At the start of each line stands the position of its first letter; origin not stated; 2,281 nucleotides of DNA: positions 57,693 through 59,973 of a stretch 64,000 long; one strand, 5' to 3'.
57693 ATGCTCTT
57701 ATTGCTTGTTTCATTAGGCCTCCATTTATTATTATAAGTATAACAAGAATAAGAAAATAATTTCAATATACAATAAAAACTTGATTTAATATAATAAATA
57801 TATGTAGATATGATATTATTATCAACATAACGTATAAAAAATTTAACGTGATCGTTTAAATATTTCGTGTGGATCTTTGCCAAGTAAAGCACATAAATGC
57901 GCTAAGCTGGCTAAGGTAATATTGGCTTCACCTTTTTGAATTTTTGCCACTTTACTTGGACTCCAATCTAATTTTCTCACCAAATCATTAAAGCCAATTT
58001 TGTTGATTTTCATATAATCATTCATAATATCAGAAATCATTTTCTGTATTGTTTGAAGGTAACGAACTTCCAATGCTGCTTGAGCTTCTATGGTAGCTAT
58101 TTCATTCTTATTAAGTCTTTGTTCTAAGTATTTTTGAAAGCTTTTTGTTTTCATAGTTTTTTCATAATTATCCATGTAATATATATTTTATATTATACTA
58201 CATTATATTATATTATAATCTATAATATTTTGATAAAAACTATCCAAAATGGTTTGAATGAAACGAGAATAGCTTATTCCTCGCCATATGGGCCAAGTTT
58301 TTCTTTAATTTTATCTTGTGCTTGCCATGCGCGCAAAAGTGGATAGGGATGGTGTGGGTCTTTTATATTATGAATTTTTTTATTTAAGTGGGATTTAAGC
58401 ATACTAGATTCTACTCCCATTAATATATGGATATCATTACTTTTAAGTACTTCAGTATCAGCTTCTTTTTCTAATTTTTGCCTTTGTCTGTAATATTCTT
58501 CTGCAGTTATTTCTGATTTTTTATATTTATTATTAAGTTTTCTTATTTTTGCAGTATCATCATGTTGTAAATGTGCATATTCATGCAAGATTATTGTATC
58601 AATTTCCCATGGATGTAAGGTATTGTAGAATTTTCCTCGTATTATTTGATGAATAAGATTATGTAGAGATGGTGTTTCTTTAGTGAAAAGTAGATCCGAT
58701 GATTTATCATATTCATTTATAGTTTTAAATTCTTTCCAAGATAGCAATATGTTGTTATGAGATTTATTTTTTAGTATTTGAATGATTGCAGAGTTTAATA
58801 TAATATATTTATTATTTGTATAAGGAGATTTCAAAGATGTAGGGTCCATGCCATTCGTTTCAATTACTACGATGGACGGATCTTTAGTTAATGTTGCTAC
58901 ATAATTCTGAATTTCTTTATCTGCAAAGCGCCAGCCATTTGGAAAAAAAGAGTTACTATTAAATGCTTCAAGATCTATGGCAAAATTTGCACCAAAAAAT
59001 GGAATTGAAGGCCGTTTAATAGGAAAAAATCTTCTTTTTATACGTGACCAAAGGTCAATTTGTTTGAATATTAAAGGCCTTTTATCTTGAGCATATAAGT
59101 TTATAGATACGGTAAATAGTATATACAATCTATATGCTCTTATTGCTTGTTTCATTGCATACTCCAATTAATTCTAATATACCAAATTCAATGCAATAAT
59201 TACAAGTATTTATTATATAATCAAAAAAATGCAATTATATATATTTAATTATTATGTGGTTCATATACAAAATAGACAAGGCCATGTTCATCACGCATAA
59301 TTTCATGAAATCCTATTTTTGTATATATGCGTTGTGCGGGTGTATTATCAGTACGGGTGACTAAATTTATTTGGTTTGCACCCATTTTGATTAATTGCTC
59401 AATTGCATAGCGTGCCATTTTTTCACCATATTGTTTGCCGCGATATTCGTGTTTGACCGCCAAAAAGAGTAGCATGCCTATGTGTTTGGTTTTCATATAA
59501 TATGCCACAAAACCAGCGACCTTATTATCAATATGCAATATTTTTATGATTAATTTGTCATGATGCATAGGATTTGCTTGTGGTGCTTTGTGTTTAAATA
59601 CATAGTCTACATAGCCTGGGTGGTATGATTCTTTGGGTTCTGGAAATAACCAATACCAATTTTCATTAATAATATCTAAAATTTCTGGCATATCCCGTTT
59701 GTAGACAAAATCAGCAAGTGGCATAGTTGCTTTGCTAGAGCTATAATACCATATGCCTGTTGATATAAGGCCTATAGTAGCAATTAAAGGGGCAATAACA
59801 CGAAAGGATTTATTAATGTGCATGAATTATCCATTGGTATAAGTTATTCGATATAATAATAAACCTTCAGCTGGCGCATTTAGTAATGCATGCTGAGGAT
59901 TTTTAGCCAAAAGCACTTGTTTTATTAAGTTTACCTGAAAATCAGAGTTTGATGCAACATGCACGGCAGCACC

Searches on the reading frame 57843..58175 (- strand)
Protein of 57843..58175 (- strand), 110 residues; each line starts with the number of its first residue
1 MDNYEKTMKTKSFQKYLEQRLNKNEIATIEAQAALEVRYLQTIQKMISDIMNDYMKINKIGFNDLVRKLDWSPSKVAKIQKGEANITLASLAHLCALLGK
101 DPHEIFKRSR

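Call 63: search_protein_families(library=pfam, max_evalue=0.01, proteins=[window:57843-58175:-])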
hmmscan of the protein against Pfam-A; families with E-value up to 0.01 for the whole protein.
window:57843-58175:- (110 aa): 2 families
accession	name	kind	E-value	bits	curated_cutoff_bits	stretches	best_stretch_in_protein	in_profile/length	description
PF13443.12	HTH_26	-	2.9e-07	31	22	1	54-107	5-59/63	Cro/C1-type HTH DNA-binding domain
PF13560.12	HTH_31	-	0.0069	17.1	27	0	63-104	18-60/64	Helix-turn-helix domain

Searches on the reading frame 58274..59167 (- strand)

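Call 63: search_protein_families(library=pfam, max_evalue=0.01, proteins=[window:58274-59167:-])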
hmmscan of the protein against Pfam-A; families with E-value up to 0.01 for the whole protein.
window:58274-59167:- (297 aa): 1 family
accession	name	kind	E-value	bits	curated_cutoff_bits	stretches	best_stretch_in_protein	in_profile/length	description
PF23202.1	PAH_ZNF598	-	0.00074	20.2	25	1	198-234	15-51/83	ZNF598 PAH domain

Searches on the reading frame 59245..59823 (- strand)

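Call 63: search_protein_families(library=pfam, max_evalue=0.01, proteins=[window:59245-59823:-])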
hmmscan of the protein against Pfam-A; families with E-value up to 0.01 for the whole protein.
window:59245-59823:- (192 aa): 6 families
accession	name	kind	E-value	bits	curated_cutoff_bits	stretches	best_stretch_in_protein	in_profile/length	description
PF00583.31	Acetyltransf_1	-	4.1e-16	59.7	20.7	1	60-172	9-116/116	Acetyltransferase (GNAT) family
PF13508.13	Acetyltransf_7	-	1e-10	42.3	27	1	96-174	8-84/84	Acetyltransferase (GNAT) domain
PF08445.16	FR47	-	1.1e-09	38.6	22.1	1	110-176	16-81/86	FR47-like protein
PF13673.13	Acetyltransf_10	-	2.9e-07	31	23.6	1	93-176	33-111/128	Acetyltransferase (GNAT) domain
PF13302.13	Acetyltransf_3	-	3.6e-06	28.1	25.4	1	87-173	50-138/138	Acetyltransferase (GNAT) domain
PF14542.12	Acetyltransf_CG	-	0.0037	17.8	30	1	97-148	5-57/80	GCN5-related N-acetyl-transferase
